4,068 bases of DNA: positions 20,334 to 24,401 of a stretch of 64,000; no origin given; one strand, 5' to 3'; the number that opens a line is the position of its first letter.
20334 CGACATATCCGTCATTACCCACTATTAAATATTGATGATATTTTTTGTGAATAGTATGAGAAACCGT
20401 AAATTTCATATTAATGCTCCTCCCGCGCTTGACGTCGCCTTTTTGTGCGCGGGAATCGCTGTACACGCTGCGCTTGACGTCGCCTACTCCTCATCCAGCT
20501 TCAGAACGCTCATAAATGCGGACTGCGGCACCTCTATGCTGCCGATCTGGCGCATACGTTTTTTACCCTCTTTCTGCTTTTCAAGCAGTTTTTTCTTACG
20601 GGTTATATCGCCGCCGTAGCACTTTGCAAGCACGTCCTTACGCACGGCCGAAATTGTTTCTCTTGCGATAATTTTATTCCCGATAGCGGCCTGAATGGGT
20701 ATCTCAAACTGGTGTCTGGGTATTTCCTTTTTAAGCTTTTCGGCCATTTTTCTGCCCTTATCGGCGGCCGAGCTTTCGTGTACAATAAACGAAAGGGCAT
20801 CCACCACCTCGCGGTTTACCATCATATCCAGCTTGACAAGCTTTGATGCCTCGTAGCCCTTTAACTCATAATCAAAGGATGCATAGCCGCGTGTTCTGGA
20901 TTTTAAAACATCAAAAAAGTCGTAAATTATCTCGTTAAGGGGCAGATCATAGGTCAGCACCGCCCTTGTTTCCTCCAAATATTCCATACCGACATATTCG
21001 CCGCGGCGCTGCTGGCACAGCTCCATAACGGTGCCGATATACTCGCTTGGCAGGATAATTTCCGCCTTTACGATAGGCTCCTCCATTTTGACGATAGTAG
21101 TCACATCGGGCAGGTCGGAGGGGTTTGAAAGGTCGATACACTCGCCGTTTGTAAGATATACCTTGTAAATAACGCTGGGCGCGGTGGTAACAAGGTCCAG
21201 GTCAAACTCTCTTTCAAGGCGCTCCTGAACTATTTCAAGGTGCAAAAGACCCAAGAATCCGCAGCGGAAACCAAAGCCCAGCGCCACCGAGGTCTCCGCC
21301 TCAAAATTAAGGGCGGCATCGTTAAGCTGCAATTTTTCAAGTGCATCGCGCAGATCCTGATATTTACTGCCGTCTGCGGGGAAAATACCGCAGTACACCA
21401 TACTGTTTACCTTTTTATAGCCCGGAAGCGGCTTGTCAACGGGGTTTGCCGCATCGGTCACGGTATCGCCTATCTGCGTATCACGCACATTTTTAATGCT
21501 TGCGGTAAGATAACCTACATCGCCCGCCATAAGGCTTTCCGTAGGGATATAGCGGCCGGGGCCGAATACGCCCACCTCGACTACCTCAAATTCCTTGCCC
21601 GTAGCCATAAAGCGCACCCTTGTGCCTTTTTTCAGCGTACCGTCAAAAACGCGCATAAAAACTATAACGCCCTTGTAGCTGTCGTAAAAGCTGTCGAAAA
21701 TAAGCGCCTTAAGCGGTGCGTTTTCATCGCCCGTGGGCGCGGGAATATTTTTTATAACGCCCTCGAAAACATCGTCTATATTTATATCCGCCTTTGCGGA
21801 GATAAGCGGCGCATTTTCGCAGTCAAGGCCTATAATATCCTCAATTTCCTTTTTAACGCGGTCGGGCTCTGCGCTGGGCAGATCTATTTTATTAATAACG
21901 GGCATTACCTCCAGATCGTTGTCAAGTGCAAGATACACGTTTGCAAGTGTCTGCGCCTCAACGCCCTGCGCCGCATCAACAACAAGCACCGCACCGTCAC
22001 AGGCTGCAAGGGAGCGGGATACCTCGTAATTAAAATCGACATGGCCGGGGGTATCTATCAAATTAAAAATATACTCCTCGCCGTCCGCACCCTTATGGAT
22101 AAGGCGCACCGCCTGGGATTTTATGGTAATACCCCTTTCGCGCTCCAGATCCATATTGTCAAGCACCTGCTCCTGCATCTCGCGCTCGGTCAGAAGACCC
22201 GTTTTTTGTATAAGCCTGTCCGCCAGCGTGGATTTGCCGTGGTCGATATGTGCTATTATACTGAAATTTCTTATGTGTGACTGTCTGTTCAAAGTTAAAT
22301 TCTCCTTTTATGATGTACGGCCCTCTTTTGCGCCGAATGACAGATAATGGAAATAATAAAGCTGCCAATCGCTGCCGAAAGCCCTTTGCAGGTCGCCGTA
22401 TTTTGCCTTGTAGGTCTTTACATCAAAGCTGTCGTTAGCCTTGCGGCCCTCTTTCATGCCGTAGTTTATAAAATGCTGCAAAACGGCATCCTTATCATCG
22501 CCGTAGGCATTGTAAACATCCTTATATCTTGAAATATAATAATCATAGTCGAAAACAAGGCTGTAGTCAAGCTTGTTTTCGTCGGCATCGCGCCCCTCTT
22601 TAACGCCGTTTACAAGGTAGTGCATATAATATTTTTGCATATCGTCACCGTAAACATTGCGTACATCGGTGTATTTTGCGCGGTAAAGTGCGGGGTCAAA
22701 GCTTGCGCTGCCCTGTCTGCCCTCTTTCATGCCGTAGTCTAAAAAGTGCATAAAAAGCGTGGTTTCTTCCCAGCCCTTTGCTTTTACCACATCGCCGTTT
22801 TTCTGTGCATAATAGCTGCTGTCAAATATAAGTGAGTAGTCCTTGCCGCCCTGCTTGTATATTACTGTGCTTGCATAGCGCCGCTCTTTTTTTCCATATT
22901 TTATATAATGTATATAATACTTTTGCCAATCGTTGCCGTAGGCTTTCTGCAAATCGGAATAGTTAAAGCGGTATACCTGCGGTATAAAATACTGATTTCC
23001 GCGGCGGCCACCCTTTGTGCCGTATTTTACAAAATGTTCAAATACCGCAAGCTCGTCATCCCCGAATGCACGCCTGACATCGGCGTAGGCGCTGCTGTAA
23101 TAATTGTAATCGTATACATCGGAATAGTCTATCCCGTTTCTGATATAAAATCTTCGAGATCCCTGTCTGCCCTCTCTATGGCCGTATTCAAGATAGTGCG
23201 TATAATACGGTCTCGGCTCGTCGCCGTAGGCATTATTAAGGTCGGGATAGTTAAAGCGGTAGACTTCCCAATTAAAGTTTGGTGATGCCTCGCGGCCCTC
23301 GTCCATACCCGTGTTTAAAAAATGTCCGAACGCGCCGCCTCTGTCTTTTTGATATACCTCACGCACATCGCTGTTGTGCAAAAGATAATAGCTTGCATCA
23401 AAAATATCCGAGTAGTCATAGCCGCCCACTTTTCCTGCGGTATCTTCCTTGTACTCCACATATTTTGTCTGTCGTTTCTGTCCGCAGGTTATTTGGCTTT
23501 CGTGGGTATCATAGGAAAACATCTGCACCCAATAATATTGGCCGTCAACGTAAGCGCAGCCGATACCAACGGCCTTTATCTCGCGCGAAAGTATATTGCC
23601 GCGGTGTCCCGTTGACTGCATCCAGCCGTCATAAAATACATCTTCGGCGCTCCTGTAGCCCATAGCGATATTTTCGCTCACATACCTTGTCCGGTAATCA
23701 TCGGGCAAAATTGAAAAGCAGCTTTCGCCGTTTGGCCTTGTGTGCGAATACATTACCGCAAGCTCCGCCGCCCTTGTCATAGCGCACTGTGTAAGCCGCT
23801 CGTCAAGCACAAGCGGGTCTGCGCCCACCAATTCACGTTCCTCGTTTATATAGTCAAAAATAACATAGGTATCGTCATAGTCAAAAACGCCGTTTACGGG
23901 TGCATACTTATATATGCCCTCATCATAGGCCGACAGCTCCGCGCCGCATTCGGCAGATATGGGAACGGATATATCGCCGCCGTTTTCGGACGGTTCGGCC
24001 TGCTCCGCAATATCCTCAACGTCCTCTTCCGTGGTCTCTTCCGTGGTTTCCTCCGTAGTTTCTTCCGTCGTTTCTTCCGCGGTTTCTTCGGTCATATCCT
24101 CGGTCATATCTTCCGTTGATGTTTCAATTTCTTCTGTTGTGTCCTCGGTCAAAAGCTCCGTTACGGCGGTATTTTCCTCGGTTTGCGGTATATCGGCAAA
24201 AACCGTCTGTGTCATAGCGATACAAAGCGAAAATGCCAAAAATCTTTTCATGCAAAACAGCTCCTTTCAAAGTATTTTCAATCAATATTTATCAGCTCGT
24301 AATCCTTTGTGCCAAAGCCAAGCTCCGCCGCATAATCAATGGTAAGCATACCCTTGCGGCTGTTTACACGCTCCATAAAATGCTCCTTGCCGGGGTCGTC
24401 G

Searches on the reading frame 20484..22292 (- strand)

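Call 47: search_protein_families(library=pfam, proteins=[window:20484-22292:-], max_evalue=0.00001)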
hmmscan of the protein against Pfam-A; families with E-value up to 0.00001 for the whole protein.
window:20484-22292:- (602 aa): 5 families
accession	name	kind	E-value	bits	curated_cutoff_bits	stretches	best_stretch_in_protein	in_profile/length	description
PF00009.33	GTP_EFTU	-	2.6e-54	184.1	26.5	1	6-184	2-187/188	Elongation factor Tu GTP binding domain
PF06421.17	LepA_C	-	1.1e-50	170.7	29.7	1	492-598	1-107/107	GTP-binding protein LepA C-terminus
PF00679.30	EFG_C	-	2.8e-25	88.6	27.9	1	403-489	2-87/89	Elongation factor G C-terminus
PF03144.31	GTP_EFTU_D2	-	3.7e-12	46.9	30.3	1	208-279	1-73/73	Elongation factor Tu domain 2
PF22042.2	EF-G_D2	-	2.9e-07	30.9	27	1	193-280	1-83/84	Elongation factor G domain 2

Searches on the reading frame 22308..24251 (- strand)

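Call 47: search_protein_families(library=pfam, proteins=[window:22308-24251:-], max_evalue=0.00001)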
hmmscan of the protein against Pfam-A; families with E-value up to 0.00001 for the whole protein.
window:22308-24251:- (647 aa): 1 family
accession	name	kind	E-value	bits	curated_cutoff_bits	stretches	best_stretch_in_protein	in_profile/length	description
PF00188.32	CAP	-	7.9e-16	59.4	21.1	1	132-245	1-117/117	Cysteine-rich secretory protein family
